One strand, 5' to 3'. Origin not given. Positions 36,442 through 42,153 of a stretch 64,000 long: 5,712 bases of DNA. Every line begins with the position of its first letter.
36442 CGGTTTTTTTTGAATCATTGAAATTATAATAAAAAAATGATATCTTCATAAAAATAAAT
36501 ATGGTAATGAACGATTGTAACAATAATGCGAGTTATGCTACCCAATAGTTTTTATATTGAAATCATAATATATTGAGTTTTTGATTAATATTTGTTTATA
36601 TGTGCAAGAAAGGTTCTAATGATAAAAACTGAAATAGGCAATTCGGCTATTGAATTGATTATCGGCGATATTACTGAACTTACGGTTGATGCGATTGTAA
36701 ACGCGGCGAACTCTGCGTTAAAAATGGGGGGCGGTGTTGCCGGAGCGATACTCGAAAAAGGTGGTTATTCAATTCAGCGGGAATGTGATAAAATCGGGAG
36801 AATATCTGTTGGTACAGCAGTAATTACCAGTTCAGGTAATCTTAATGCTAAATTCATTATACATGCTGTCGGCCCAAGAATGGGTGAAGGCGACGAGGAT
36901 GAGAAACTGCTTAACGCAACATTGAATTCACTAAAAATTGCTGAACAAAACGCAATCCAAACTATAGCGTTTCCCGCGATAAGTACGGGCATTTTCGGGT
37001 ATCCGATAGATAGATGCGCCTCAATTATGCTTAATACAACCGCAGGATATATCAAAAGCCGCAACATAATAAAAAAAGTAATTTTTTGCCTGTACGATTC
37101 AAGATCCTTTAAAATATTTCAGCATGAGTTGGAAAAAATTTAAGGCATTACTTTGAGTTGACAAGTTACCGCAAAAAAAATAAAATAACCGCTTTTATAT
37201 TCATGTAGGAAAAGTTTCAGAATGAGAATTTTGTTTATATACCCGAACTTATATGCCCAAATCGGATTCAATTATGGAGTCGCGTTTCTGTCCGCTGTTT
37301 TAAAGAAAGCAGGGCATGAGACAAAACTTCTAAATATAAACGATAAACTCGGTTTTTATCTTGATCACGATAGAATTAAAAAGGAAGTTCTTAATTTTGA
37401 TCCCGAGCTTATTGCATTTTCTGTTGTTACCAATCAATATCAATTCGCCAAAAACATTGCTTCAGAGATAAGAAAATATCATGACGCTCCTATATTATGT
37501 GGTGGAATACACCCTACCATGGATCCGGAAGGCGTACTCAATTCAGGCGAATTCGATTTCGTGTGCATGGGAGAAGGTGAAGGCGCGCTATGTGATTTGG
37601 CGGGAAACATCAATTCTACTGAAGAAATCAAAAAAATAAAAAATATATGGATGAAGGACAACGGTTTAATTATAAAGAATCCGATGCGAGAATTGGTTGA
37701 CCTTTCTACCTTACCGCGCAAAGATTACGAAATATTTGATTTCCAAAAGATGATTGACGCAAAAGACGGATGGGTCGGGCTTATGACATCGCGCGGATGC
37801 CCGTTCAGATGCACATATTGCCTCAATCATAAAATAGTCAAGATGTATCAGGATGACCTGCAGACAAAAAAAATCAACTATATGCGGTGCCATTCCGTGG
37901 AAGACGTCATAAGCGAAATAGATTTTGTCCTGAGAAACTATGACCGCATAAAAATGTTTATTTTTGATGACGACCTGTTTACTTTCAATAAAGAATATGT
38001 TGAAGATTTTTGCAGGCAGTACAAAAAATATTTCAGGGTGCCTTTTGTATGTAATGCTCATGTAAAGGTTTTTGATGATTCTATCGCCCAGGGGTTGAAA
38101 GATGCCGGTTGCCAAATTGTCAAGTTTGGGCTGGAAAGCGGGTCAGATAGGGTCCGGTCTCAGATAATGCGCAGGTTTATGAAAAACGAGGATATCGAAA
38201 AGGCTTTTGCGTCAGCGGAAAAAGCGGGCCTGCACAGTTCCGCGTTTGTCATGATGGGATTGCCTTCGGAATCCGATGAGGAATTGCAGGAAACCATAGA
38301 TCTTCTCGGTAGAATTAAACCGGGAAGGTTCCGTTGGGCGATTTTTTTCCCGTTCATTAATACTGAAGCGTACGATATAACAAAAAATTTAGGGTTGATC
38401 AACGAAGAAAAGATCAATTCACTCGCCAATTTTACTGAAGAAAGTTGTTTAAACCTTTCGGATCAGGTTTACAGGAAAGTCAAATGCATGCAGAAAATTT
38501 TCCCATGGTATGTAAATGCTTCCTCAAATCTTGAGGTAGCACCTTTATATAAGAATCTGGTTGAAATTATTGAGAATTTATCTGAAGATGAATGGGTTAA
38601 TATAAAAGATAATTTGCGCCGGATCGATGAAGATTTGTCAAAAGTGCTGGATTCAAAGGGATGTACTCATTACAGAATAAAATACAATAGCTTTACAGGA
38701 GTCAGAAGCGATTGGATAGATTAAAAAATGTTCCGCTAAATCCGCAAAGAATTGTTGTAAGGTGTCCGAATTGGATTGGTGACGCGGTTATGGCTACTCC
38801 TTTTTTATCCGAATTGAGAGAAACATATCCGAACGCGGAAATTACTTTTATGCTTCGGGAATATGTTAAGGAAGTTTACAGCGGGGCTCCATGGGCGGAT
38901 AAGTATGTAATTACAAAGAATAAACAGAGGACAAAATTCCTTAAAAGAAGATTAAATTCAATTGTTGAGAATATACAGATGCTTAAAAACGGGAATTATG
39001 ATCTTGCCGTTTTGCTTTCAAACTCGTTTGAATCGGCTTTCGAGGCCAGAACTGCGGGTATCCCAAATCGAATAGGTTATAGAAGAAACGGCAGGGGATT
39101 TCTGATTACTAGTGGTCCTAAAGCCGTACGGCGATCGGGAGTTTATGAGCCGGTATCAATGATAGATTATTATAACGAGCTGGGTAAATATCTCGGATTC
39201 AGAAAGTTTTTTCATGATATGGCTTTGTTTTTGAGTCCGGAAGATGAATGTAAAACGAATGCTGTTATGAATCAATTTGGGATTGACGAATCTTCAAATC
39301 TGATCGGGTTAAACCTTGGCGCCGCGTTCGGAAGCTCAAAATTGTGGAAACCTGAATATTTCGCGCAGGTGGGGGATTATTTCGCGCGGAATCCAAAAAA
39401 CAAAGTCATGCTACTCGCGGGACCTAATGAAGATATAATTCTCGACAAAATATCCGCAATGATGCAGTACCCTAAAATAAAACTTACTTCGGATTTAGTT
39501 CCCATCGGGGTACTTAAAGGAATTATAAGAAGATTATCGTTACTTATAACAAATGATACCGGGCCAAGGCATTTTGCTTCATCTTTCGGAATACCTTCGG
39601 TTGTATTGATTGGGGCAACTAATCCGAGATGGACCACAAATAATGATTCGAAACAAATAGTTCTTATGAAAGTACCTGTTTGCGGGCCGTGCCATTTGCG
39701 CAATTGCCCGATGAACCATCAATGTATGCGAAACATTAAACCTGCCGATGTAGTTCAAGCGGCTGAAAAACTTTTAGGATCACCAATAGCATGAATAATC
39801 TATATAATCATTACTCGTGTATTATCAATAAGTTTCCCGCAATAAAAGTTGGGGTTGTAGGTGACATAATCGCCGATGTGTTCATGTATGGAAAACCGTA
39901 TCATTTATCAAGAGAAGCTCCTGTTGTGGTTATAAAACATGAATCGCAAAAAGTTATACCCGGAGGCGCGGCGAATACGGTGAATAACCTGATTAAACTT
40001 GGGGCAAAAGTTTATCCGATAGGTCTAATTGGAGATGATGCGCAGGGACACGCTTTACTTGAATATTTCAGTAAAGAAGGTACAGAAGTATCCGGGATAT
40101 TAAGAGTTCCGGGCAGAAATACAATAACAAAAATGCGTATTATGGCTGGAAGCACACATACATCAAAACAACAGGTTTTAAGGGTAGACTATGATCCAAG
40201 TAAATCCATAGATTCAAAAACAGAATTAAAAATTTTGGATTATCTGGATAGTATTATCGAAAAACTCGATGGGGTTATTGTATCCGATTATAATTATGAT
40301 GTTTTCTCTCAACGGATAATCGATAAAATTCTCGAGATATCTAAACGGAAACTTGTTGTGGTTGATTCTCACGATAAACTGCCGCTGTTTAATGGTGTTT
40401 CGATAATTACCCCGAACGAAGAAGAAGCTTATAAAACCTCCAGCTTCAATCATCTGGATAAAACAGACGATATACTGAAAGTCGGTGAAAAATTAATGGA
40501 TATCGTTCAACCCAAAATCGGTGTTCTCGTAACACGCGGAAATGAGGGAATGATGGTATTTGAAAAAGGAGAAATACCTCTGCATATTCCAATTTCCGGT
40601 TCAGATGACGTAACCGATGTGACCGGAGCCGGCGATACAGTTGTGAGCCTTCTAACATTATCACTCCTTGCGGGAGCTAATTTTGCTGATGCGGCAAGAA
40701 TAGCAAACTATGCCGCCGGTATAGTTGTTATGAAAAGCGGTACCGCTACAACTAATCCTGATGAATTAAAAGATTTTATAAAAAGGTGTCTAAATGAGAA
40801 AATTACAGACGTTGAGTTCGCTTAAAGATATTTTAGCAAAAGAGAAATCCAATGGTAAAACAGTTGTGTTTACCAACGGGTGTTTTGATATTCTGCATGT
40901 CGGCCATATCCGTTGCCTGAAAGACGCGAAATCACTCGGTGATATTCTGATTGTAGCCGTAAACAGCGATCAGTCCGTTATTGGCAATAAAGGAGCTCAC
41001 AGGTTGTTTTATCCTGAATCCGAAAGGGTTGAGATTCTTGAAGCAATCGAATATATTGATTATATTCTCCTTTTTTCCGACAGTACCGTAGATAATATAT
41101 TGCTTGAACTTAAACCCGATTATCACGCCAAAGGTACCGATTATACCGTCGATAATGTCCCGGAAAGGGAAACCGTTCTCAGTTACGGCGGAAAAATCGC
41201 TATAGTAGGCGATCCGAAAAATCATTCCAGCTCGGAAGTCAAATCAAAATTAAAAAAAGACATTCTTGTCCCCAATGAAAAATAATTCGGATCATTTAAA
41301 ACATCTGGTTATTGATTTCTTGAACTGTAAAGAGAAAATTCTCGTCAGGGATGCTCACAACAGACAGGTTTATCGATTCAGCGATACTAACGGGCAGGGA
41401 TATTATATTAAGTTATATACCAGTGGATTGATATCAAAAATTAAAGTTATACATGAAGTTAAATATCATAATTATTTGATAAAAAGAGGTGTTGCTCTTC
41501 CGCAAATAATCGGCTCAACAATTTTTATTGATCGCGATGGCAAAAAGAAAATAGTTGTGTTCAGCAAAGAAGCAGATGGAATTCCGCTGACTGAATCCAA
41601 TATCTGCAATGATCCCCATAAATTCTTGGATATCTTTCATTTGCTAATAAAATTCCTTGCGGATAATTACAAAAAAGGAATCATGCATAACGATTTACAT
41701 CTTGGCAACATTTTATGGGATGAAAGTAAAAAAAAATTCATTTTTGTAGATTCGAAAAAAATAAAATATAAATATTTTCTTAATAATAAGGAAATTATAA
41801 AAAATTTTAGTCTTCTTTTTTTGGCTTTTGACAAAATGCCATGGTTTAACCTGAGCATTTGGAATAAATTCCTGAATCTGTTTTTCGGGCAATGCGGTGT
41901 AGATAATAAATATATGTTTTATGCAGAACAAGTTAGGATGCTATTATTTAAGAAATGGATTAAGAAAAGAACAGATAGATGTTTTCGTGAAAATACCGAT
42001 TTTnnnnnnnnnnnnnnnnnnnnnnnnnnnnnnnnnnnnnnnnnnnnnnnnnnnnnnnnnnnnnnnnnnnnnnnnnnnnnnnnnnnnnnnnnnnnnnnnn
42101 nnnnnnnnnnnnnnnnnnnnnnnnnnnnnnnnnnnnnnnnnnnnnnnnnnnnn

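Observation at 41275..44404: Two adjacent genes that each encode tandem Kdo/WaaP-type LPS-kinase-like domains (four kinase-like domains in a row) inside the LPS-core operon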

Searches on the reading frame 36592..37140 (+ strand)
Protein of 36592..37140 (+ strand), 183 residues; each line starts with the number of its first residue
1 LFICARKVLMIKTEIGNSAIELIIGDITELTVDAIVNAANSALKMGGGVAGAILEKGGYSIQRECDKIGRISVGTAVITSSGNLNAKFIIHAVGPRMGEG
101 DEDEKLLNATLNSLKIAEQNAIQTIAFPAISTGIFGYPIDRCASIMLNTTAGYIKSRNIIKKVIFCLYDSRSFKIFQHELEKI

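Call 14: search_protein_families(library=pfam, proteins=[window:36592-37140:+], max_evalue=0.00001)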
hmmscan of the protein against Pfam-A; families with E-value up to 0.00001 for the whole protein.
window:36592-37140:+ (183 aa): 1 family
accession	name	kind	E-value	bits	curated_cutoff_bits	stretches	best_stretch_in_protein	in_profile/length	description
PF01661.27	Macro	-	2.2e-39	134.5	22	1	36-146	1-118/118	Macro domain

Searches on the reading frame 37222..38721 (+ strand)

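Call 14: search_protein_families(library=pfam, proteins=[window:37222-38721:+], max_evalue=0.00001)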
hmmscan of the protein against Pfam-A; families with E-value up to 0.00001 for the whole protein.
window:37222-38721:+ (500 aa): 2 families
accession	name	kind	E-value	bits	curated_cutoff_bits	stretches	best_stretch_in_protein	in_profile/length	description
PF02310.24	B12-binding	-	6.7e-21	74.8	32.1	1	13-126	10-120/121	B12 binding domain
PF04055.27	Radical_SAM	-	1.8e-20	74.2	29.5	1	189-362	3-166/166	Radical SAM superfamily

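Call 50: search_protein_families(library=ncbifam, proteins=[window:37222-38721:+], max_evalue=0.001)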
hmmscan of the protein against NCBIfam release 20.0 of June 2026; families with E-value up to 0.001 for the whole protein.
window:37222-38721:+ (500 aa): 27 families (the best 25 are shown)
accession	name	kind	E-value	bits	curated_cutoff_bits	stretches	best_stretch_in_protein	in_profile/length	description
TIGR03471.1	HpnJ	equivalog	3.9e-38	131.5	577.6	1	62-410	70-406/472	hopanoid biosynthesis associated radical SAM protein HpnJ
NF050148.1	rSAM_ApyD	equivalog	4.5e-37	127.8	750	1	17-365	25-366/645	RiPP biosynthesis radical SAM protein ApyD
TIGR02026.1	BchE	equivalog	3.3e-32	112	481.35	1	3-391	2-391/497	magnesium-protoporphyrin IX monomethyl ester anaerobic oxidative cyclase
TIGR04479.1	bcpD_PhpK_rSAM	subfamily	7.6e-30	103.7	600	1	16-420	71-464/504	PhpK family radical SAM P-methyltransferase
TIGR04013.1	B12_SAM_MJ_1487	hypoth_equivalog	1.8e-28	99.4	251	2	17-208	10-175/382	TIGR04013 family B12-binding domain/radical SAM domain-containing protein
TIGR04072.2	rSAM_ladder_B12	equivalog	4.3e-28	98.1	360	1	18-366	19-350/443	lipid biosynthesis B12-binding/radical SAM protein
TIGR04014.1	B12_SAM_MJ_0865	equivalog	2.1e-21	76.3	360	1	16-366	10-337/434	methyl-coenzyme M reductase glutamine C-methyltransferase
NF033070.1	rSAM_AprD4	equivalog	3.6e-18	65.7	500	1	180-397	192-400/456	AprD4 family radical SAM diol-dehydratase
TIGR04190.1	B12_SAM_Ta0216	equivalog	8.8e-18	64.2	500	1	18-365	38-394/554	TIGR04190 family B12-binding domain/radical SAM domain protein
TIGR04385.1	B12_rSAM_cofa1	equivalog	3.3e-17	62.8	450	1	17-365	20-364/438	B12 lower ligand biosynthesis radical SAM protein BzaD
NF038361.1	rSAM_Sden_1168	equivalog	5.7e-16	58.2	575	1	49-361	129-447/560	Sden_1168 family B12-binding radical SAM P-methyltransferase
TIGR04295.1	B12_rSAM_oligo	hypoth_equivalog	1.2e-14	53.8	400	1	22-334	30-332/422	TIGR04295 family B12-binding domain-containing radical SAM protein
NF033712.0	B12_rSAM_KedN5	subfamily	1.9e-12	46.2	700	1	58-362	60-367/624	KedN5 family methylcobalamin-dependent radical SAM C-methyltransferase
TIGR03975.1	rSAM_ocin_1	subfamily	5.1e-12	45.1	281.85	1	50-365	118-430/606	RiPP maturation radical SAM C-methyltransferase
TIGR04428.1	B12_rSAM_trp_MT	equivalog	3.6e-11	42.1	500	1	76-146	83-153/558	tryptophan 2-C-methyltransferase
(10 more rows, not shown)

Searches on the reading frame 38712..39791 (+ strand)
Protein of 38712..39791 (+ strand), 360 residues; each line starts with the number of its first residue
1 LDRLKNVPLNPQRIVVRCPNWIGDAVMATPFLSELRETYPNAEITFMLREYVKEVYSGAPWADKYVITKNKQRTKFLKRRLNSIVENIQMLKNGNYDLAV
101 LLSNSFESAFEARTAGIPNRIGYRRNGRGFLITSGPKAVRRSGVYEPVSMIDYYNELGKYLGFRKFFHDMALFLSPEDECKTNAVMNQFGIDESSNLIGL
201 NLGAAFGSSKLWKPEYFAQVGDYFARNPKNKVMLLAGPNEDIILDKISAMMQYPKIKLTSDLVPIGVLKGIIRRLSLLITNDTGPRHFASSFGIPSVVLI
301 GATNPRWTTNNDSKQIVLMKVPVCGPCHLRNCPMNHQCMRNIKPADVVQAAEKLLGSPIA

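Call 14: search_protein_families(library=pfam, proteins=[window:38712-39791:+], max_evalue=0.00001)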
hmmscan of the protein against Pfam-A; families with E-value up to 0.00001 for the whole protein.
window:38712-39791:+ (360 aa): 1 family
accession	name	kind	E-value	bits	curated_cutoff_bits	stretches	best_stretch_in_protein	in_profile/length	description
PF01075.23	Glyco_transf_9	-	3.8e-21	76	22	1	88-335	5-244/247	Glycosyltransferase family 9 (heptosyltransferase)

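Call 50: search_protein_families(library=ncbifam, proteins=[window:38712-39791:+], max_evalue=0.001)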
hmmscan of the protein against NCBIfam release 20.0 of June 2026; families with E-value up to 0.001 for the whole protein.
window:38712-39791:+ (360 aa): 5 families
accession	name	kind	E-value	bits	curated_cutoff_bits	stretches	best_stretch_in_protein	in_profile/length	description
TIGR02195.1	heptsyl_trn_II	equivalog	2e-42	145.5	134.6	1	13-355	1-338/339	lipopolysaccharide heptosyltransferase II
NF008162.0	PRK10916.1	equivalog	4.8e-23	81.9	569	1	13-355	2-343/348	ADP-heptose--LPS heptosyltransferase RfaF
NF007742.0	PRK10422.1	equivalog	7.7e-21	74.3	467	1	11-356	5-344/352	lipopolysaccharide core heptosyltransferase RfaQ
TIGR02201.1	heptsyl_trn_III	equivalog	6.9e-17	61.5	170.2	1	20-355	8-343/344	putative lipopolysaccharide heptosyltransferase III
TIGR02193.1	heptsyl_trn_I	equivalog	1.5e-12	47.4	185.3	1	22-354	10-319/320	lipopolysaccharide heptosyltransferase I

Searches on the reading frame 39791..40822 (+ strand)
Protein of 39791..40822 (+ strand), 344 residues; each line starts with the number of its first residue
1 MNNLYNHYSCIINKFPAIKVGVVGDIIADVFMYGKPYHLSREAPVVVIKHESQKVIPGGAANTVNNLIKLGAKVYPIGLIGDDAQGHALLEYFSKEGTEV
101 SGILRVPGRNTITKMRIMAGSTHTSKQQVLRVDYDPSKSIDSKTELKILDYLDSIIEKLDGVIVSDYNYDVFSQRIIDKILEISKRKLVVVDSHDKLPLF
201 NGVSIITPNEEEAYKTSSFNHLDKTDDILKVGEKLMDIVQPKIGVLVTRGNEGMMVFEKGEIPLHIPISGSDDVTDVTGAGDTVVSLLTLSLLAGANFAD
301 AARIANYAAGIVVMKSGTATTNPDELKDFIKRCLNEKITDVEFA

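Call 14: search_protein_families(library=pfam, proteins=[window:39791-40822:+], max_evalue=0.00001)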
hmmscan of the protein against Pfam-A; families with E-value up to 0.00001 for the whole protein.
window:39791-40822:+ (344 aa): 1 family
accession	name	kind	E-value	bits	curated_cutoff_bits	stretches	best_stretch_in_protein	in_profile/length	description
PF00294.29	PfkB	-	3.8e-36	125.4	25.8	1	21-324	5-301/302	pfkB family carbohydrate kinase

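Call 50: search_protein_families(library=ncbifam, proteins=[window:39791-40822:+], max_evalue=0.001)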
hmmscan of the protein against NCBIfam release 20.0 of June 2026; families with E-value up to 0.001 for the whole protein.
window:39791-40822:+ (344 aa): 21 families
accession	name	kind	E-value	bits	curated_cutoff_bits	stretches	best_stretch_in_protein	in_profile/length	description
TIGR02198.1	rfaE_dom_I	equivalog_domain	2e-88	296.6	345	1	12-330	2-314/315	D-glycero-beta-D-manno-heptose-7-phosphate kinase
NF008454.0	PRK11316.1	equivalog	9.1e-61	205.9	521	1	11-335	4-317/475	bifunctional D-glycero-beta-D-manno-heptose-7-phosphate kinase/D-glycero-beta-D-manno-heptose 1-phosphate adenylyltransferase HldE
TIGR02152.1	D_ribokin_bact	equivalog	1.3e-21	77.2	299.65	2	198-324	171-292/298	ribokinase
TIGR04382.1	myo_inos_iolC_N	equivalog_domain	1.4e-16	60.6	300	2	203-326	189-305/309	5-dehydro-2-deoxygluconokinase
NF008353.0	PRK11142.1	equivalog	3.8e-15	56.2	341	1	199-329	175-302/307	ribokinase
TIGR03168.1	1-PFK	subfamily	2.3e-13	49.8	216.4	1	48-331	25-300/305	hexose kinase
NF007355.0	PRK09850.1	equivalog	7e-12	45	540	1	54-324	36-296/313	pseudouridine kinase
TIGR03828.1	pfkB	equivalog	8.2e-12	44.8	292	1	62-330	40-299/305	1-phosphofructokinase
NF041134.1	R1P_kin_Thcocales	equivalog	4.8e-11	42.6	500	1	53-115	33-95/291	ADP-dependent ribose-1-phosphate kinase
NF047869.1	myo_kin_aldol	exception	1.3e-10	40.2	600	1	244-330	239-331/586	bifunctional 5-dehydro-2-deoxygluconokinase/5-dehydro-2-deoxyphosphogluconate aldolase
NF007416.0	PRK09954.1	equivalog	2.7e-10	39.7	561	1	59-121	95-157/362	sugar kinase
NF007321.0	PRK09813.1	equivalog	2.1e-09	37.3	247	1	51-118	17-85/261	fructoselysine 6-kinase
NF040938.1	KDG_KDGal_kin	equivalog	3.2e-09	36.3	400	1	245-325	218-296/305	bifunctional 2-dehydro-3-deoxygluconokinase/2-dehydro-3-deoxygalactonokinase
NF006957.1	PRK09434.1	equivalog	5.6e-08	32.6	450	1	220-305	191-273/302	fructokinase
NF053626.1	RibKinHalex1628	equivalog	1.8e-07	30.9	330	1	57-118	38-99/293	ATP-dependent ribose-1-phosphate kinase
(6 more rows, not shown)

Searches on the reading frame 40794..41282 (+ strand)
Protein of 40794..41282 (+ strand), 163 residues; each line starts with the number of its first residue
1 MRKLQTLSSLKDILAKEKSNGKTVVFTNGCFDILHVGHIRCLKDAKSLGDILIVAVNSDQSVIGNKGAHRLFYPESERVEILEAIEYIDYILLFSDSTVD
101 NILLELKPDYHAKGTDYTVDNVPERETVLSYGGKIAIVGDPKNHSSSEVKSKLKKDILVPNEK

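Call 14: search_protein_families(library=pfam, proteins=[window:40794-41282:+], max_evalue=0.00001)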
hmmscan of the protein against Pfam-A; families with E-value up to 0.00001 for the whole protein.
window:40794-41282:+ (163 aa): 1 family
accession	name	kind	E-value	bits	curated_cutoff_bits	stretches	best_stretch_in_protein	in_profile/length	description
PF01467.32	CTP_transf_like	-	2.6e-19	70.2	21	1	26-124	1-97/133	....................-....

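Call 50: search_protein_families(library=ncbifam, proteins=[window:40794-41282:+], max_evalue=0.001)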
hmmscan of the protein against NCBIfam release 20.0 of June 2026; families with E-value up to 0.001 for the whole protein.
window:40794-41282:+ (163 aa): 11 families
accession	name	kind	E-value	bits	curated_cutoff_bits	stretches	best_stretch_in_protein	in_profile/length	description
TIGR02199.1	rfaE_dom_II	equivalog_domain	3.3e-46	156.7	181.5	1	14-154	3-143/144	D-glycero-beta-D-manno-heptose 1-phosphate adenylyltransferase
NF008454.0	PRK11316.1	equivalog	1.1e-39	136.4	521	1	6-155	324-473/475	bifunctional D-glycero-beta-D-manno-heptose-7-phosphate kinase/D-glycero-beta-D-manno-heptose 1-phosphate adenylyltransferase HldE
TIGR00125.1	cyt_tran_rel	domain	1.1e-16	60.7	27.7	1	24-89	1-63/65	adenylyltransferase/cytidyltransferase family protein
TIGR01518.1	g3p_cytidyltrns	equivalog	3e-13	50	165.4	1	25-92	1-66/125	glycerol-3-phosphate cytidylyltransferase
NF001985.0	PRK00777.1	subfamily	1.1e-06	28.8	104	1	25-82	7-62/157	pantetheine-phosphate adenylyltransferase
NF004162.0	PRK05627.1-5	equivalog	1.2e-06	28.2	241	1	22-96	13-88/304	bifunctional riboflavin kinase/FAD synthetase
NF045965.1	RibF_rel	equivalog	7.2e-05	22.3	200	1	20-101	10-96/279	FAD synthase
NF041124.1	CoaD_Thcocales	equivalog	0.00012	22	290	1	25-85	7-67/156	phosphopantetheine adenylyltransferase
NF002250.0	PRK01170.1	subfamily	0.00027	20.5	489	1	25-73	3-50/322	bifunctional pantetheine-phosphate adenylyltransferase/NTP phosphatase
TIGR01510.1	coaD_prev_kdtB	equivalog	0.00045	20.3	103.3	1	28-83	5-53/155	pantetheine-phosphate adenylyltransferase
NF005518.0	PRK07143.1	equivalog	0.00056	19.4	232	1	22-94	15-87/281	hypothetical protein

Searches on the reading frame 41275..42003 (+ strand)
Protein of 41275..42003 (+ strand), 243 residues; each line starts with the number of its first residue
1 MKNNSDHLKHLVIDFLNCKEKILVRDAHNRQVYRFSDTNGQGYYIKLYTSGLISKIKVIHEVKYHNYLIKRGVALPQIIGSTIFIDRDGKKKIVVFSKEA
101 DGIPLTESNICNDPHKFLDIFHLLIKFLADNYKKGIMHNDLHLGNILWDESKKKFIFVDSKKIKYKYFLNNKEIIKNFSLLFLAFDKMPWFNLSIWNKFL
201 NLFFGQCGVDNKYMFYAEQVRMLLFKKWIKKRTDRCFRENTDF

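Call 6: search_protein_families(library=pfam, proteins=[window:41275-42003:+], max_evalue=1)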
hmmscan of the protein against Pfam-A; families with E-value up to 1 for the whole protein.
seq(243 aa): 4 families
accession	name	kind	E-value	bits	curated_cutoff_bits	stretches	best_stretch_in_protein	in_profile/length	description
PF01636.29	APH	-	6.1e-07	29.9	23.2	1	119-154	152-187/239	Phosphotransferase enzyme family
PF22303.2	OspG_kinase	-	2.6e-06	28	27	1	93-173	63-140/152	Protein kinase OspG, kinase domain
PF06293.20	Kdo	-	0.0028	17.6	21.3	1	132-190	135-195/207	Lipopolysaccharide kinase (Kdo/WaaP) family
PF03109.22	ABC1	-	0.0065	16.1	22.9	1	120-159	171-210/244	ABC1 atypical kinase-like domain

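Call 7: search_protein_families(library=ncbifam, proteins=[window:41275-42003:+], max_evalue=1)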
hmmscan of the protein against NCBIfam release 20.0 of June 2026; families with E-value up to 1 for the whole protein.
seq(243 aa): 8 families
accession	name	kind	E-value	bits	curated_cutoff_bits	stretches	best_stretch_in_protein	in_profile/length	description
NF008738.0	PRK11768.1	equivalog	0.00027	20.4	194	1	131-159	194-219/327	serine/threonine protein kinase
TIGR01982.1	UbiB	equivalog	0.00097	17.8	487.55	1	98-159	237-299/436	2-polyprenylphenol 6-hydroxylase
NF038151.1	lanthi_synth_III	equivalog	0.0029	16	575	1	115-159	336-379/833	class III lanthionine synthetase LanKC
NF002475.0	PRK01723.1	equivalog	0.021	13.8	142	1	124-164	152-191/241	3-deoxy-D-manno-octulosonic acid kinase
TIGR03724.2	arch_bud32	equivalog_domain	0.042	13.3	125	1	57-159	39-127/193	KEOPS complex kinase/ATPase Bud32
NF041316.1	NleH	equivalog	0.058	12.9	450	1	127-161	236-272/304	type III secretion system effector kinase NleH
NF033068.1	APH_3p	equivalog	0.066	12.7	205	1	31-124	25-110/255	APH(3') family aminoglycoside O-phosphotransferase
TIGR02198.1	rfaE_dom_I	equivalog_domain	0.26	10.4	345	1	129-168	149-188/315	D-glycero-beta-D-manno-heptose-7-phosphate kinase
